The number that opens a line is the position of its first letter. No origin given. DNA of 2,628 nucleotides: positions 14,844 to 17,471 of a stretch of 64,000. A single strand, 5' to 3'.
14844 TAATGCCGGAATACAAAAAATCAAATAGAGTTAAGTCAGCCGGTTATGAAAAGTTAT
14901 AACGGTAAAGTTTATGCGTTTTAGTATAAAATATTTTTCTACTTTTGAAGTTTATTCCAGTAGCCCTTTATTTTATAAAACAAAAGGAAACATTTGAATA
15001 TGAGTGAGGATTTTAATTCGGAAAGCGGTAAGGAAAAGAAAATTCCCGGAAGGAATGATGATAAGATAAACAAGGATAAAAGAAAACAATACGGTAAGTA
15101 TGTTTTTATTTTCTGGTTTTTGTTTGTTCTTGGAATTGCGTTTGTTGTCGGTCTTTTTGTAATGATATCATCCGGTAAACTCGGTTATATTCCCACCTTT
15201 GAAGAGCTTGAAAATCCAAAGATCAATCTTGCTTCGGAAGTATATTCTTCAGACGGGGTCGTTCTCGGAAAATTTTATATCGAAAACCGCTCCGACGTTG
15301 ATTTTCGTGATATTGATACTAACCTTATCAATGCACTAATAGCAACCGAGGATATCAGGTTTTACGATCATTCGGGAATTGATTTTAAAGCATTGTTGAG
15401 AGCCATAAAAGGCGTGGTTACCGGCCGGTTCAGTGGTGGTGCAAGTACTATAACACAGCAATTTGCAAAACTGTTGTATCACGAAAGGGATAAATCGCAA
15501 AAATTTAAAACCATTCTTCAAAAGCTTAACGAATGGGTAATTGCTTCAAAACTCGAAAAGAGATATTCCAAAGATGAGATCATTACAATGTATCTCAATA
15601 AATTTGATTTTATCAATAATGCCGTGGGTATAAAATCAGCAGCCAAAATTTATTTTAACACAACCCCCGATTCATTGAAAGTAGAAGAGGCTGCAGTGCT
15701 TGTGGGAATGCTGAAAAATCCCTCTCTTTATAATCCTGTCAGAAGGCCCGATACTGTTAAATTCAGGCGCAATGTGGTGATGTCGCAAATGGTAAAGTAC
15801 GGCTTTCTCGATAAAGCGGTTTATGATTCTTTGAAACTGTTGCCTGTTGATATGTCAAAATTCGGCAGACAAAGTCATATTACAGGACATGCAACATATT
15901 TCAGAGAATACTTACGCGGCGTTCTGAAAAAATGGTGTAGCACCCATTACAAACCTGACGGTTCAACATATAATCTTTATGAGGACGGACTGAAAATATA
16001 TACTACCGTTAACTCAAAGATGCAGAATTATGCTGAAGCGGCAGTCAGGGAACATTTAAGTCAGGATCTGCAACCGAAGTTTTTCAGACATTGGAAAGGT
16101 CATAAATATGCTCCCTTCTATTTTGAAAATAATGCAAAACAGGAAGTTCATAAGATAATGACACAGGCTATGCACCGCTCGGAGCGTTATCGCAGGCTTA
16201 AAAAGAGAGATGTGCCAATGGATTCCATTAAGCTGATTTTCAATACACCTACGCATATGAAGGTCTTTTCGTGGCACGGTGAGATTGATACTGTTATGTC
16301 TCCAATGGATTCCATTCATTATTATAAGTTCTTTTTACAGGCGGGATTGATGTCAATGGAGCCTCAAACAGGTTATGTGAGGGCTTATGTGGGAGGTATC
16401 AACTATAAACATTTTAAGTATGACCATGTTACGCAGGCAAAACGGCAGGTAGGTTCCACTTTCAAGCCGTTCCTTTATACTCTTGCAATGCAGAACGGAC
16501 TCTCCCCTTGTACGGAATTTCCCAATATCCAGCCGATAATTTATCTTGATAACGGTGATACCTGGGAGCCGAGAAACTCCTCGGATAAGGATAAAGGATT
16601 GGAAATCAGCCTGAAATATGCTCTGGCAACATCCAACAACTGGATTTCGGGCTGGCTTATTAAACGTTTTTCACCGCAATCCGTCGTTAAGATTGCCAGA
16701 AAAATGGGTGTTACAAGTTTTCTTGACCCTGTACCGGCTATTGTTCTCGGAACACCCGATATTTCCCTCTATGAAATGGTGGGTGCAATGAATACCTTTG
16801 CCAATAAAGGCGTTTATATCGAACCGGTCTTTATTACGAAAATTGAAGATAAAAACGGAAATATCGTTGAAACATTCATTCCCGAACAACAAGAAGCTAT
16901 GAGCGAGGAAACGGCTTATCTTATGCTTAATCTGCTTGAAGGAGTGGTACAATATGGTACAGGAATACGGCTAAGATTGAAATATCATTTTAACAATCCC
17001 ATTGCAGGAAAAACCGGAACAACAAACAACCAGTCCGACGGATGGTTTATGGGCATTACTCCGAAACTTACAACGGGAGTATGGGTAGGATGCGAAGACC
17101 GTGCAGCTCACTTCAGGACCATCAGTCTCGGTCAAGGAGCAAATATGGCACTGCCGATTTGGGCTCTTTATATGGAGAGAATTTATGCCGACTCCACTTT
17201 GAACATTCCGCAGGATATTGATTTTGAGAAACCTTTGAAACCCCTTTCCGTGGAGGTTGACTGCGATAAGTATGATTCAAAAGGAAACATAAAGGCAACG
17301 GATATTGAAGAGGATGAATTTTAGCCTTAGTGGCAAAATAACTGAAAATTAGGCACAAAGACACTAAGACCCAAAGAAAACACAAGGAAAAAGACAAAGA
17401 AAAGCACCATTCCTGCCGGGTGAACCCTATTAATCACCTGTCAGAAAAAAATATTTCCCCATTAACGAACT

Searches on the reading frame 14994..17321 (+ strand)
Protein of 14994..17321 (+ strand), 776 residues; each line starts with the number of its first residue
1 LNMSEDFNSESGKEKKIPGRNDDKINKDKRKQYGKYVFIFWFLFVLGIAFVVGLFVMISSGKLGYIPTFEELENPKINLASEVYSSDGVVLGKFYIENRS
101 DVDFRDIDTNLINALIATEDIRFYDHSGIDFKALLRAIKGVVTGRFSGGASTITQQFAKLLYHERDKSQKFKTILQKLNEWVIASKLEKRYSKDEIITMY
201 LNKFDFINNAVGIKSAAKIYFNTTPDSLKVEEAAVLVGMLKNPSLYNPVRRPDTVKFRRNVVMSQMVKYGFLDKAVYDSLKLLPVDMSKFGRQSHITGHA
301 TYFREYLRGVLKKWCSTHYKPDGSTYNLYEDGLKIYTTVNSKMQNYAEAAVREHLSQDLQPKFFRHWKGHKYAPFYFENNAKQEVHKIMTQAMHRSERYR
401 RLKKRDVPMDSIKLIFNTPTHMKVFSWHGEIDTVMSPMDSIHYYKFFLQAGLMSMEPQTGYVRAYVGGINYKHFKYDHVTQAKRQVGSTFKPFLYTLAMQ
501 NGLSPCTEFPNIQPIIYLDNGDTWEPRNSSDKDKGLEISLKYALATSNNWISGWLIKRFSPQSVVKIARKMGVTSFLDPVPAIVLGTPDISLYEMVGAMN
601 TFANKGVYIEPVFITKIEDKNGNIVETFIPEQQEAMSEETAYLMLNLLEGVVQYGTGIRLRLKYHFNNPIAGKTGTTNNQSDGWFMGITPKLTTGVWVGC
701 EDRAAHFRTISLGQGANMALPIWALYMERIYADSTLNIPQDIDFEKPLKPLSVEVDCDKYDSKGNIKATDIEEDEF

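Call 10: search_protein_families(library=pfam, proteins=[window:14994-17321:+], max_evalue=0.00001)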
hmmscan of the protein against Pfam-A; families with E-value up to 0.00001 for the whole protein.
window:14994-17321:+ (776 aa): 2 families
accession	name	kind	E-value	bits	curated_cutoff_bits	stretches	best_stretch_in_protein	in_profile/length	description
PF00912.28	Transgly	-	1.8e-56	190.8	27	1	89-266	3-177/178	Transglycosylase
PF00905.27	Transpeptidase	-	1.8e-24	86.9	22.1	1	454-697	5-272/299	Penicillin binding protein transpeptidase domain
